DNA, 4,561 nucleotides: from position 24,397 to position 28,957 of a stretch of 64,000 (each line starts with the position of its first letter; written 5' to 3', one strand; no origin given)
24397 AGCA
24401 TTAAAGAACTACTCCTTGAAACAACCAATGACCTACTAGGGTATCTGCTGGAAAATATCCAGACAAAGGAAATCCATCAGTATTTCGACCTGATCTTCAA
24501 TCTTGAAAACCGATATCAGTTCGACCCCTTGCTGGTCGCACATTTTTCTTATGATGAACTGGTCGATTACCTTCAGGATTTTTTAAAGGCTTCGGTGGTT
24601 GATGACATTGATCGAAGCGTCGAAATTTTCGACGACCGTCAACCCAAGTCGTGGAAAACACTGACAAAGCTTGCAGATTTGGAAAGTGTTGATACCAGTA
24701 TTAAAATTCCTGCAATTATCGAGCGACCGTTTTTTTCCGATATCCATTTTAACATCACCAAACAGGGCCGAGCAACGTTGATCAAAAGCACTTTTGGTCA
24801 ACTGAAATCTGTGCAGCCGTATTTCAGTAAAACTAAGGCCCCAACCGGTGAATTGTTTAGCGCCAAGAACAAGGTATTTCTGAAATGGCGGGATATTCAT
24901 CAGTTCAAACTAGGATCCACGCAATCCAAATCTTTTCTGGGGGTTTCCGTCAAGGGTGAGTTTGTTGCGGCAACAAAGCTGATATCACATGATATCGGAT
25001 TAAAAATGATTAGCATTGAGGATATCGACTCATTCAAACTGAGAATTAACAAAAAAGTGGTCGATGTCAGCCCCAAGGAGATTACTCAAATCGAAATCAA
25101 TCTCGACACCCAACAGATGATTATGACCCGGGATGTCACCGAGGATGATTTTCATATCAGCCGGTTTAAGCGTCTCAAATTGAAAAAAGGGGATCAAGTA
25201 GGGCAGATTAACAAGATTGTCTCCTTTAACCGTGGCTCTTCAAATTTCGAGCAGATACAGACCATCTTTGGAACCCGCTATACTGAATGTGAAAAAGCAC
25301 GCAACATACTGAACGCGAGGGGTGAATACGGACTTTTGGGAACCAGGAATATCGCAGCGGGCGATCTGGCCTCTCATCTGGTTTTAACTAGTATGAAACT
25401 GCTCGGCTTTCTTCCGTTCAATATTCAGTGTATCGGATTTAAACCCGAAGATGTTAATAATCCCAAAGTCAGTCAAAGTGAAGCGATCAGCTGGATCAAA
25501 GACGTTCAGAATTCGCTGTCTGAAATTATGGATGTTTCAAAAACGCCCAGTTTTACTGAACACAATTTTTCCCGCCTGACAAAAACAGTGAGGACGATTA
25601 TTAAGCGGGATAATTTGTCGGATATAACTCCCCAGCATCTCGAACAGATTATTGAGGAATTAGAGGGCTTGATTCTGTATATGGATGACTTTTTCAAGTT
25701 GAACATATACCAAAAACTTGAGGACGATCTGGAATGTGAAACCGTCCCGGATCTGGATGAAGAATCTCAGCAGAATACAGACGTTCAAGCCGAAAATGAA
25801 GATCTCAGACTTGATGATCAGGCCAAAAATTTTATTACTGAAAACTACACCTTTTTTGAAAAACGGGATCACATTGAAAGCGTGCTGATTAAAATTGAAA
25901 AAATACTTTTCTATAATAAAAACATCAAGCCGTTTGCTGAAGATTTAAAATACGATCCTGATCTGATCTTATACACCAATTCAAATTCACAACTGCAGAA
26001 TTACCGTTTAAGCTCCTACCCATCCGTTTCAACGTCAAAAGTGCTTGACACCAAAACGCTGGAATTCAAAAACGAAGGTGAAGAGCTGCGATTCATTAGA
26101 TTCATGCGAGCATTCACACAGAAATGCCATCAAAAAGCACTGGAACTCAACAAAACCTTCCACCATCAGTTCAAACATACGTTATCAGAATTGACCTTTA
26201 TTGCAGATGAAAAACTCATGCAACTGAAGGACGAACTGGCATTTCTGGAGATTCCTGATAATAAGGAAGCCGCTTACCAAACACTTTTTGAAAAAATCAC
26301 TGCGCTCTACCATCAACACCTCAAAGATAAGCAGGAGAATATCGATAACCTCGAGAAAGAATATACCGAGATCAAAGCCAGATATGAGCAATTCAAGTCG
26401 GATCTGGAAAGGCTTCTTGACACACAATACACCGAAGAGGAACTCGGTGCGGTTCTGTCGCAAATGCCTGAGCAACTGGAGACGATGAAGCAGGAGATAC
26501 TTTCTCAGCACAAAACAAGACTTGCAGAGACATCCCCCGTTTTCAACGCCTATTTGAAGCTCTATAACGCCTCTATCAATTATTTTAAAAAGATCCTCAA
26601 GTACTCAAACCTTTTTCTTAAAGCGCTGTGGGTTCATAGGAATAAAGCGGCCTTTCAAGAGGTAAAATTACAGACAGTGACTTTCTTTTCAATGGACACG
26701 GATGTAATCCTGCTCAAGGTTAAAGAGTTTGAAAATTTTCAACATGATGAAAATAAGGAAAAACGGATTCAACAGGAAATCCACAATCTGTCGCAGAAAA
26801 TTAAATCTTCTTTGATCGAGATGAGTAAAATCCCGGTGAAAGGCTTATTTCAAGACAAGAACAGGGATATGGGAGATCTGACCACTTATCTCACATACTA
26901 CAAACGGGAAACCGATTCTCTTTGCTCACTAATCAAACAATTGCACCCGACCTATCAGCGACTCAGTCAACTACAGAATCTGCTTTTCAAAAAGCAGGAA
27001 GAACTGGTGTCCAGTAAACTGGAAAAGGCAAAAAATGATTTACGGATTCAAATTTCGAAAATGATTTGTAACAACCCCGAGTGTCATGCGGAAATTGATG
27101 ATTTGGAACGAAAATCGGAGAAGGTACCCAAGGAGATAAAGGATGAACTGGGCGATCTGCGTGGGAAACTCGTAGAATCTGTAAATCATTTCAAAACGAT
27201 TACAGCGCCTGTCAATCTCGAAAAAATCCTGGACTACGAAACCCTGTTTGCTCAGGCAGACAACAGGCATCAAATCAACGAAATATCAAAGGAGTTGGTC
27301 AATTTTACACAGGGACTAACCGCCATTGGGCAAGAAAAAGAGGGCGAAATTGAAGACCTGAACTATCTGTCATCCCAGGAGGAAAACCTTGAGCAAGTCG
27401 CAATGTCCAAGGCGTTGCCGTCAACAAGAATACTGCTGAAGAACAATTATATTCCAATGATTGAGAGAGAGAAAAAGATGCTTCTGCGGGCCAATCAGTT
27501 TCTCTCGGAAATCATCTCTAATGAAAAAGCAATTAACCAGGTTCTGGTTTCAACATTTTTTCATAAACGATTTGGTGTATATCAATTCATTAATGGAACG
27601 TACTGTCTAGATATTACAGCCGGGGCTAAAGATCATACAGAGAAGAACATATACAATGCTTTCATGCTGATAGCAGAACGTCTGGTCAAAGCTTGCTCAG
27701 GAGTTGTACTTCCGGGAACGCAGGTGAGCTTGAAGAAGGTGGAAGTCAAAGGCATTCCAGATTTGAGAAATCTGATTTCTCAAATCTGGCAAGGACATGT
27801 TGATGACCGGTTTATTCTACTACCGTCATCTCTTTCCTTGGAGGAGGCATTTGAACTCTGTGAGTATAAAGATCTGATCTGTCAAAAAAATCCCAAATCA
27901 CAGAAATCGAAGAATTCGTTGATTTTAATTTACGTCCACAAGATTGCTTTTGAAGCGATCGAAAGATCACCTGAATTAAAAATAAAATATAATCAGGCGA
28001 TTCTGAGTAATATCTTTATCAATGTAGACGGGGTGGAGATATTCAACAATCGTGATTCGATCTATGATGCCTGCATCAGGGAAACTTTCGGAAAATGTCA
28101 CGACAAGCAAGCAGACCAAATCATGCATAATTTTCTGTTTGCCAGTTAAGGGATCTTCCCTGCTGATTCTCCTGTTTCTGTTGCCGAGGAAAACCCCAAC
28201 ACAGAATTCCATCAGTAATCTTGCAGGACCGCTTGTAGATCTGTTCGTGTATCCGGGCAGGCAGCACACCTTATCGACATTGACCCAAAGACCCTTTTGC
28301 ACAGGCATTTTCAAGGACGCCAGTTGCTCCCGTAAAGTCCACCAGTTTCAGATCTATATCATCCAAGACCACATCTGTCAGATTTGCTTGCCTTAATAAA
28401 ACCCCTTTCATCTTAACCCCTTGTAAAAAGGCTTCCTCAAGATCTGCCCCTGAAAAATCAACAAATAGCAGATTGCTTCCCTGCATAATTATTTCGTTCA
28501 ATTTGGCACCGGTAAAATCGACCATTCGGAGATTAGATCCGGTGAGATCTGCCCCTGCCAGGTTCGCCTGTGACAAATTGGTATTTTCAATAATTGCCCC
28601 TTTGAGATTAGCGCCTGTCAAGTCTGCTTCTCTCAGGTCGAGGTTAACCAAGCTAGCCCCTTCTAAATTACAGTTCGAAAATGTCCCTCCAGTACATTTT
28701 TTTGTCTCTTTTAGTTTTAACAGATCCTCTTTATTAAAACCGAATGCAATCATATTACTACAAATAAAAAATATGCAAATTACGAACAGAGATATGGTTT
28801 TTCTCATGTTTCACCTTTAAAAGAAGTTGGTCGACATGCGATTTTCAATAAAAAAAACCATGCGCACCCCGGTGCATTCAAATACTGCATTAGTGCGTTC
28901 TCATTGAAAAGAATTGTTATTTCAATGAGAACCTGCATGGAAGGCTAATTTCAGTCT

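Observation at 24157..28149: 1330-aa orphan protein with no recognisable catalytic or targeting motif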

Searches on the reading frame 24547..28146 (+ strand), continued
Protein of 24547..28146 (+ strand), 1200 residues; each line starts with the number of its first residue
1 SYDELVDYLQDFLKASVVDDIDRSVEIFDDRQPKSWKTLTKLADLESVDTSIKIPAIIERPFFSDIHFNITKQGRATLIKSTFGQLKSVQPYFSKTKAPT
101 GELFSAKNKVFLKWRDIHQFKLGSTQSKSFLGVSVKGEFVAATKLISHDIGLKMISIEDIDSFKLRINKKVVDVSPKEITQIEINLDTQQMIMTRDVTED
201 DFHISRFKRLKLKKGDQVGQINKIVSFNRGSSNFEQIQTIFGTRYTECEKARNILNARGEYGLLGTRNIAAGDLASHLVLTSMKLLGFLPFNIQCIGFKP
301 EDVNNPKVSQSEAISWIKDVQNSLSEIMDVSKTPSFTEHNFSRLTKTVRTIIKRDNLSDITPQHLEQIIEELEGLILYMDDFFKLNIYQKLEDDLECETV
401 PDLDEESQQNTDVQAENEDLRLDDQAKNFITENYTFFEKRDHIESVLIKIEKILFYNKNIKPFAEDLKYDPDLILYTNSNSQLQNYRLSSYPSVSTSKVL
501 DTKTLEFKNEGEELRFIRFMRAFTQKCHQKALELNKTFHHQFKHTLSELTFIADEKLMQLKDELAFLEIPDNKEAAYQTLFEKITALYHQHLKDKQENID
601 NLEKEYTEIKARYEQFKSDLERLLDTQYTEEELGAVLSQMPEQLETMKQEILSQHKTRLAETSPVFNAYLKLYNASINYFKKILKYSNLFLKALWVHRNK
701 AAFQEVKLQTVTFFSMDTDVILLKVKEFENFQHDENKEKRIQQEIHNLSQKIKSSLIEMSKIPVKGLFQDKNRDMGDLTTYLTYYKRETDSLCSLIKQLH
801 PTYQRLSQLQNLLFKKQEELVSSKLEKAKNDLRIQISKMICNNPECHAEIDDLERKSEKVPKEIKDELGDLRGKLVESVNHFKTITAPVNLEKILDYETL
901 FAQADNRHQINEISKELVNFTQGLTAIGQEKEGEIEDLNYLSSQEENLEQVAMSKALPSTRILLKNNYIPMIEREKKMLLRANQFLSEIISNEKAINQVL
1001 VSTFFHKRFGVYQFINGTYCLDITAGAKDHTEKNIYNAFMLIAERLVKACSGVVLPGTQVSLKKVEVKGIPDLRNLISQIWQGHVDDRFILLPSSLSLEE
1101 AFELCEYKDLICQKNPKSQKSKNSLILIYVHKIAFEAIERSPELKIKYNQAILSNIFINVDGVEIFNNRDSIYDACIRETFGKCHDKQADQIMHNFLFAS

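Call 75: search_protein_families(library=padloc, proteins=[P0049, P0061], max_evalue=0.1)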
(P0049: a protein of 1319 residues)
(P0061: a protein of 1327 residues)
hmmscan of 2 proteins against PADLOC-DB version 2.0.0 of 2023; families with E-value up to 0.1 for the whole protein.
P0049 (1319 aa): 0 families

P0061 (1327 aa): 0 families

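Call 76: search_protein_families(library=phrogs, proteins=[P0049, P0061], max_evalue=0.1)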
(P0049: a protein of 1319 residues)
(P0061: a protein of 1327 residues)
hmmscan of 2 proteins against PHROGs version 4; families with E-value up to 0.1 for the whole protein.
P0049 (1319 aa): 1 family
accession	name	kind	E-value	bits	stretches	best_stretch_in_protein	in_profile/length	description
phrog_3499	-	head and packaging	0.031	15.5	1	880-933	32-84/85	internal head protein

P0061 (1327 aa): 0 families

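Call 83: search_protein_families(library=pfam, alignment_id=A5, max_evalue=1)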
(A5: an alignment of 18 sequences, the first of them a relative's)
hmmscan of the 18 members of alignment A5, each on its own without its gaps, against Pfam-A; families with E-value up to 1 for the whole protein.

A. member 1, P0049 (1319 aa): 2 families
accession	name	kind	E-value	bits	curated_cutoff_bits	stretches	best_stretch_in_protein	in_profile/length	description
PF25547.1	WXG100_2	-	0.36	11.2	27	0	826-898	40-110/150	WXG100 like domain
PF06825.17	HSBP1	-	0.81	10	28.6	0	766-787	14-35/51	Heat shock factor binding protein 1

B. families by the number of members that match (of 18 scanned): 34 families (the first 25 are shown)
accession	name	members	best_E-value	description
PF04513.17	Baculo_PEP_C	4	0.022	Baculovirus polyhedron envelope protein, PEP, C terminus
PF07195.17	FliD_C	2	0.011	Flagellar hook-associated protein 2 C-terminus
PF04108.17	ATG17_like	1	0.00036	Autophagy protein ATG17-like domain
PF14362.11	DUF4407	1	0.0047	Domain of unknown function (DUF4407)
PF00992.25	Troponin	1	0.011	Troponin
PF05791.16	Bacillus_HBL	1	0.015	Bacillus haemolytic enterotoxin (HBL)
PF09744.14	RH1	1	0.018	RILP homology 1 domain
PF09280.16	XPC-binding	1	0.02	XPC-binding domain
PF08340.16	YicC-like_C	1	0.022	Endoribonuclease YicC-like, C-terminal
PF06698.16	DUF1192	1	0.06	Protein of unknown function (DUF1192)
PF11083.13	Relaxase_C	1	0.062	C-terminal helical hairpin domain from relaxase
PF15011.11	CA109-like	1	0.068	Ribosome biogenesis protein C1orf109-like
PF24768.1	ARM_ARMC5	1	0.075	ARMC5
PF10482.14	CtIP_N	1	0.077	Tumour-suppressor protein CtIP N-terminal domain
PF03763.18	Remorin_C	1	0.083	Remorin, C-terminal region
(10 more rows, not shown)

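Call 92: find_encoding_contigs(protein=P0117, flank=8000, max_places=1)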
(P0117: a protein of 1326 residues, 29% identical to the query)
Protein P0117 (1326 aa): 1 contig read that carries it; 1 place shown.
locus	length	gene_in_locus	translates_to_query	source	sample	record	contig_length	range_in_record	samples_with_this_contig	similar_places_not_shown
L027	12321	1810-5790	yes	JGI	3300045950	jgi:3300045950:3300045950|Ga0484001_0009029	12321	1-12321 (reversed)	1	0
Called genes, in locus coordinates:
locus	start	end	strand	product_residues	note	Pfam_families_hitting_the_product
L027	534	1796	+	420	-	PF00171:Aldedh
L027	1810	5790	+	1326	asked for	-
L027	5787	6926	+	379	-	PF13439:Glyco_transf_4, PF13579:Glyco_trans_4_4, PF00534:Glycos_transf_1, PF13692:Glyco_trans_1_4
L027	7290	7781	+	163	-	PF05163:DinB, PF12867:DinB_2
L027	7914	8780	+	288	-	PF00092:VWA, PF13519:VWA_2, PF13768:VWA_3 (weak)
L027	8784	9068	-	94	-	-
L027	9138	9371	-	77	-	-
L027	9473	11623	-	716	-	PF00155:Aminotran_1_2, PF01041:DegT_DnrJ_EryC1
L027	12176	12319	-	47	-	?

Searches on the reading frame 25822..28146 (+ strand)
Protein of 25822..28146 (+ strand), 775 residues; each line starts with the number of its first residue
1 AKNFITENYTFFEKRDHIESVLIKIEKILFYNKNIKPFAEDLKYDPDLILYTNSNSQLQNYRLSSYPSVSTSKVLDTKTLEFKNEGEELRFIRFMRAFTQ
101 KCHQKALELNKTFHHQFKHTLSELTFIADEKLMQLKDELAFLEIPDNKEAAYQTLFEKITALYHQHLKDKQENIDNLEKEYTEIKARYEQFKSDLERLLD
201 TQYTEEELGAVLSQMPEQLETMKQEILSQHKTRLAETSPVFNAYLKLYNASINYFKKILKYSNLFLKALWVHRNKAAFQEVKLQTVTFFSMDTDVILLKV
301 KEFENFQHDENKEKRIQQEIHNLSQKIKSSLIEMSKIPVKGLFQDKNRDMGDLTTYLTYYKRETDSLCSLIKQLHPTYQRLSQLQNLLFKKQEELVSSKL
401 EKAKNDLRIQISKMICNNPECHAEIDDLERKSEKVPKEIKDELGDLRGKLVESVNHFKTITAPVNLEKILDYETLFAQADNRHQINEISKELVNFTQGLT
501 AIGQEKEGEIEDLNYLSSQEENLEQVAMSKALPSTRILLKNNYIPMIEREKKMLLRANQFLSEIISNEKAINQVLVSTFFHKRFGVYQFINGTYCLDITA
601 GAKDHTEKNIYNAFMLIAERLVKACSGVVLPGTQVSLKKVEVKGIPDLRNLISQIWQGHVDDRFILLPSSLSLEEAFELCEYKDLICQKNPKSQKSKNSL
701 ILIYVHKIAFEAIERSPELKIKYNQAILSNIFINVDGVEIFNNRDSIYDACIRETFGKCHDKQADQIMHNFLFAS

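Call 43: predict_structure(alignment_id=A3)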
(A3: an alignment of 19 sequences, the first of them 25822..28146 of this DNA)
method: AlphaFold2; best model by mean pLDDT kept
length: 775 residues; sequences in the alignment: 19
mean_pLDDT: 85.8   pTM: 0.48
mean pLDDT of the five models: 85.8, 85.1, 83.6, 82.4, 81.9
residues with pLDDT >= 90: 291; 70-90: 420; 50-70: 52; < 50: 12
segments of 3 or more residues with pLDDT < 50: 1-9
pLDDT, mean of each block of 10 residues (from residue 1): 41 67 83 87 88 90 92 78 83 86 89 88 89 85 63 65 80 88 89 89 83 88 90 89 93 91 85 86 85 85 86 91 93 87 66 84 91 91 93 91 89 86 80 61 86 92 88 88 90 87 85 80 59 64 83 89 87 90 92 91 88 95 88 89 94 94 95 94 94 90 95 91 93 93 96 93 92 78
secondary structure, 60 per line:
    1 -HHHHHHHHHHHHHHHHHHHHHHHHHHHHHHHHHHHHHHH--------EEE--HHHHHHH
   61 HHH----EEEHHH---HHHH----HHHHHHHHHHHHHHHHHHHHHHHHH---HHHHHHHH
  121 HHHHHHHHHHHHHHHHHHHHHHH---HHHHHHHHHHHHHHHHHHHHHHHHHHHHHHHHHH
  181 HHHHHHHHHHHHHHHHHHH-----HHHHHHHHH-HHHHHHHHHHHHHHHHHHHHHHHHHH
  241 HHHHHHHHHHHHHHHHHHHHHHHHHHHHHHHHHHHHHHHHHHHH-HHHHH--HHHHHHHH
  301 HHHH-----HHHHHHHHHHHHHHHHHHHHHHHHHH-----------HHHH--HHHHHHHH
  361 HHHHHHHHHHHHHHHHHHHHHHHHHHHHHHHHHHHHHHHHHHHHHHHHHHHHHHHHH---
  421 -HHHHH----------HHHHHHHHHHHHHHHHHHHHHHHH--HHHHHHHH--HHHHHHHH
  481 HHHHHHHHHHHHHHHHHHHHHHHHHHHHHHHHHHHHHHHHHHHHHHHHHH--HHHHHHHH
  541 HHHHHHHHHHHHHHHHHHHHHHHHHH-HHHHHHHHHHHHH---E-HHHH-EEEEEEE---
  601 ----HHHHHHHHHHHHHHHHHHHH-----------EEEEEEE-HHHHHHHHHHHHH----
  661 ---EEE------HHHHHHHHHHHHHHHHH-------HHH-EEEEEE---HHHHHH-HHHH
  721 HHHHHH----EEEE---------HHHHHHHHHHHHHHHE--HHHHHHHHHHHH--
elements in order (helices of 4 or more, strands of 3 or more residues): H2-40 E49-51 H54-63 E68-70 H77-80 H85-109 H113-143 H147-199 H205-213 H215-284 H286-290 H293-304 H310-335 H347-350 H353-417 H422-426 H437-460 H463-470 H473-530 H533-566 H568-580 H586-589 E591-597 H605-624 E636-642 H644-656 E664-666 H673-689 E701-706 H710-715 H717-726 E731-734 H744-758 H762-773

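Call 46: fold_search(model_id=the predicted structure, library=pdb)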
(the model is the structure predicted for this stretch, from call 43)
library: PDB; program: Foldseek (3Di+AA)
matches with E <= 10: 656; with E <= 0.001: 4
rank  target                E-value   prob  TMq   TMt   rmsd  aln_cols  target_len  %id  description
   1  9y6s_9Q               1.9e-04  0.99  0.15  0.04  53.4       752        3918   13  96-nm repeat of the Leishmania tarentolae doublet microtubule (released 2025-12-17)
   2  7zr1_D                4.0e-04  0.96  0.11  0.11  85.7       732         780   11  Chaetomium thermophilum Mre11-Rad50-Nbs1 complex bound to ATPyS (composite structure) (released 2023-01-11)
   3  9y6s_6k               4.2e-04  0.72  0.10  0.03  51.5       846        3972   10  96-nm repeat of the Leishmania tarentolae doublet microtubule (released 2025-12-17)
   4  7zr1_C                5.3e-04  0.97  0.12  0.12  84.9       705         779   11  Chaetomium thermophilum Mre11-Rad50-Nbs1 complex bound to ATPyS (composite structure) (released 2023-01-11)
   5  8glv_Kg               2.2e-03  0.75  0.12  0.04  52.9       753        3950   10  96-nm repeat unit of doublet microtubules from Chlamydomonas reinhardtii flagella (released 2023-05-31)
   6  8i4x_B                2.2e-03  0.35  0.09  0.07  107.0       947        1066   10  Cryo-EM structure of 5-subunit Smc5/6 (released 2024-06-26)
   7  7yqh_B                2.3e-03  0.77  0.12  0.09  98.8       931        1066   10  Cryo-EM structure of 8-subunit Smc5/6 (released 2024-01-31)
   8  7qcd_B                2.8e-03  0.63  0.12  0.09  103.7       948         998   10  CryoEM structure of the Smc5/6-holocomplex (composite structure) (released 2022-09-21)
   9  9e5c_5k               4.8e-03  0.30  0.07  0.02  58.5       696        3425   11  Cryo-EM structure of 96 nm repeat of microtubule doublet from T. brucei flagellum (released 2025-03-12)
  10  7k58_C                8.1e-03  0.33  0.10  0.03  52.2       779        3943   10  Structure of outer-arm dyneins bound to microtubule with microtubule binding state 1(MTBS-1) (released 2021-09-29)
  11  9y6s_5W               8.8e-03  0.77  0.14  0.05  48.9       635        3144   13  96-nm repeat of the Leishmania tarentolae doublet microtubule (released 2025-12-17)
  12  7z8f_e                9.7e-03  0.63  0.12  0.03  52.2       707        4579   11  Composite structure of dynein-dynactin-BICDR on microtubules (released 2022-07-27)
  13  6h2x                  9.7e-03  0.47  0.07  0.13  43.5       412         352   13  MukB coiled-coil elbow from E. coli (released 2019-03-06)
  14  9dgq_n                1.2e-02  0.60  0.12  0.03  52.6       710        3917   11  Structure of dynein-1 on microtubules (released 2025-09-10)
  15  9dgq_m                1.3e-02  0.57  0.12  0.03  51.9       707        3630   11  Structure of dynein-1 on microtubules (released 2025-09-10)
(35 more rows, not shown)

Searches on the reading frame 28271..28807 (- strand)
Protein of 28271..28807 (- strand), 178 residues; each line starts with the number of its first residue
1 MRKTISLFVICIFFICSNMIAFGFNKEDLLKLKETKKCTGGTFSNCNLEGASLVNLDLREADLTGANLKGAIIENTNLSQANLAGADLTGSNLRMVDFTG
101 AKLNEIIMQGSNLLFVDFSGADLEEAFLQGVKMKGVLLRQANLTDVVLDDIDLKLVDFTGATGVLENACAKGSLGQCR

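Call 16: search_protein_families(library=pfam, proteins=[window:28271-28807:-], max_evalue=0.01)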
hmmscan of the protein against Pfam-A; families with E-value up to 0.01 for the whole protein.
window:28271-28807:- (178 aa): 4 families
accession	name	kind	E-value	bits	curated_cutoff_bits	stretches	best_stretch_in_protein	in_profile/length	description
PF00805.28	Pentapeptide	-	2.1e-31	107.5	20.2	4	43-80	3-40/40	Pentapeptide repeats (8 copies)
PF13599.13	Pentapeptide_4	-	7e-16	58.5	38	2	42-117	2-77/78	Pentapeptide repeat region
PF13576.12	Pentapeptide_3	-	5.1e-10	39.9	27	0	42-80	11-46/48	Pentapeptide repeats (9 copies)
PF25296.1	Decapeptide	-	0.0017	18.6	45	0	91-158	5-72/74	Decapeptide repeat region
